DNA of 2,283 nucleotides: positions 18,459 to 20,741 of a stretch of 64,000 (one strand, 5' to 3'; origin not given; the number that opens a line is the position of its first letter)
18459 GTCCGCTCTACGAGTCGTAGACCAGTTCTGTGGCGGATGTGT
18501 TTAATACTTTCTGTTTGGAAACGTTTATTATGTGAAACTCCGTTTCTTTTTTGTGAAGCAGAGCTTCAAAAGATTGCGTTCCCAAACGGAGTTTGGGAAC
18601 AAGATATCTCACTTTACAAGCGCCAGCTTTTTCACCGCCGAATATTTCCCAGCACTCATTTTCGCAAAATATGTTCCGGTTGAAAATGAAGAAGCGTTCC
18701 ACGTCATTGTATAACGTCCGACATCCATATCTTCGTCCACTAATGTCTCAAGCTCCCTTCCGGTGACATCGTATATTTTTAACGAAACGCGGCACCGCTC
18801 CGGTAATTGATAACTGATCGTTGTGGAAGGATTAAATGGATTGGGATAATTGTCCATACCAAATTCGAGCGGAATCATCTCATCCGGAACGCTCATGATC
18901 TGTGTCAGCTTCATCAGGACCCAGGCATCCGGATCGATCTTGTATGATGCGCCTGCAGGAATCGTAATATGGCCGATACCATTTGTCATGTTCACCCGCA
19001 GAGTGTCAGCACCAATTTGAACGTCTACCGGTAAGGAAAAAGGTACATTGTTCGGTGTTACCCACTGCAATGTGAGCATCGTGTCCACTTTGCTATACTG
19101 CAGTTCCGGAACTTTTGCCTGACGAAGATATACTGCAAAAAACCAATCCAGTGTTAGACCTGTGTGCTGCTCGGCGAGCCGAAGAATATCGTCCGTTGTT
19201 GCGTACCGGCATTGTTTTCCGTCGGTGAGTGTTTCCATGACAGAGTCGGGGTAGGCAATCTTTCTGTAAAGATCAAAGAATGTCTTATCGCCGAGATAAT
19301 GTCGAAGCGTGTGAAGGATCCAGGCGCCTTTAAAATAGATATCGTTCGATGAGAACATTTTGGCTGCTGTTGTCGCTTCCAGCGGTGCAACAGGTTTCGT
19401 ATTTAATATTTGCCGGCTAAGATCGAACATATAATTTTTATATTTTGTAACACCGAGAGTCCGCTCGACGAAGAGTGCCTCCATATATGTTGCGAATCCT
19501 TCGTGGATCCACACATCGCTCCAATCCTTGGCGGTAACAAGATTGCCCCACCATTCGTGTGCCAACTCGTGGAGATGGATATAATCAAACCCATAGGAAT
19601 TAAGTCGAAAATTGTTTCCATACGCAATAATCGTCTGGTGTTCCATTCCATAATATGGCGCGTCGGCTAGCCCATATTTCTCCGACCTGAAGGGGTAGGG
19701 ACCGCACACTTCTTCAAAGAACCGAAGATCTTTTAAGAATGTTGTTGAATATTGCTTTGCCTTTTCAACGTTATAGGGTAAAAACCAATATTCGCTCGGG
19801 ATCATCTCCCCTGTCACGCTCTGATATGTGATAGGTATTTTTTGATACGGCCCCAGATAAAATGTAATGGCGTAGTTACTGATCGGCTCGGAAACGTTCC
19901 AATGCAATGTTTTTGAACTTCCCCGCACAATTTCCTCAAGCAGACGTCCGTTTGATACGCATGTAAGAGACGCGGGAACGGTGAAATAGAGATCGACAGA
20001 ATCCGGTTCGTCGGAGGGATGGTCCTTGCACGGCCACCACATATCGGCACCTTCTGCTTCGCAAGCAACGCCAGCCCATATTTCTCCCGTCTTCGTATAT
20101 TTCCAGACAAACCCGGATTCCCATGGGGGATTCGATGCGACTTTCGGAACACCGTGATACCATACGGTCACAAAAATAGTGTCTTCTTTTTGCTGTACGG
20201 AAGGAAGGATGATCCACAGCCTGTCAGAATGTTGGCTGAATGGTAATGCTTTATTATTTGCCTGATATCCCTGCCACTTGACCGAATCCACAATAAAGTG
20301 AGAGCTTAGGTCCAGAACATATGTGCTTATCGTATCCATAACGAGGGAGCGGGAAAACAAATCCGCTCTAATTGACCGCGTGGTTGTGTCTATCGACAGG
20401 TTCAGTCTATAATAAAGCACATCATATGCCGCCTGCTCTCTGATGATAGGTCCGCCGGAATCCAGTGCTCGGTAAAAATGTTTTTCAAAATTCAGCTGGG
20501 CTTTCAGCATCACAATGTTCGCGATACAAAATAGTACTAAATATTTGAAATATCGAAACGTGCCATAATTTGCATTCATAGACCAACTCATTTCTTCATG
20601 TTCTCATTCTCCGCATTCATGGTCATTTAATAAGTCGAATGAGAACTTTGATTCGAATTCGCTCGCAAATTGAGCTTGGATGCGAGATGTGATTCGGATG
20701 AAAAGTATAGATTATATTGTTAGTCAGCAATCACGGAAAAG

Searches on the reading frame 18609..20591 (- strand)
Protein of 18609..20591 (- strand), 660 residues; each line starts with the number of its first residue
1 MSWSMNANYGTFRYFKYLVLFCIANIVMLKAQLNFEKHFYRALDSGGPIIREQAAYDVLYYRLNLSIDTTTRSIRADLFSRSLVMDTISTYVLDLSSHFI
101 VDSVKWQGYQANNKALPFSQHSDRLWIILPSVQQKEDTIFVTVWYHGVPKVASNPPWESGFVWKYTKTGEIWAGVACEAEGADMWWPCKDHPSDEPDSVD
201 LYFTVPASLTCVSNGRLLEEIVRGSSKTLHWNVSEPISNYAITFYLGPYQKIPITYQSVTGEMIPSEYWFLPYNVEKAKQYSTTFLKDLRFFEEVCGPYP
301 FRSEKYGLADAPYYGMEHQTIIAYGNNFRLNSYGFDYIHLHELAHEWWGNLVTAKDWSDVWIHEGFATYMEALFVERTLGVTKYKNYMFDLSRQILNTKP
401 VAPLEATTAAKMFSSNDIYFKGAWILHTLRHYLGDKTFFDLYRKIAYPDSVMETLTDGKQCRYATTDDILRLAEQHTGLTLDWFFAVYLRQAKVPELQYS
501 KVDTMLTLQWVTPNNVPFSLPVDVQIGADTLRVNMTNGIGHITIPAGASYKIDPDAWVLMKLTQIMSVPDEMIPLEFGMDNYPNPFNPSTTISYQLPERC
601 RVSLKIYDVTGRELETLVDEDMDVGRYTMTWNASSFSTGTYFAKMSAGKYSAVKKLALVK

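Call 73: search_protein_families(library=pfam, proteins=[window:18609-20591:-], max_evalue=0.00001)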
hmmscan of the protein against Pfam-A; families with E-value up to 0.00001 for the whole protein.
window:18609-20591:- (660 aa): 2 families
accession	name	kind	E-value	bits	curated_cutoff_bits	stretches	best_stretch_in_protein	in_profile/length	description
PF01433.26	Peptidase_M1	-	1.4e-20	74.3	27.7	1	338-440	70-180/218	Peptidase family M1 domain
PF18962.6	Por_Secre_tail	-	1.1e-09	38.9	27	1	582-656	2-73/75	Secretion system C-terminal sorting domain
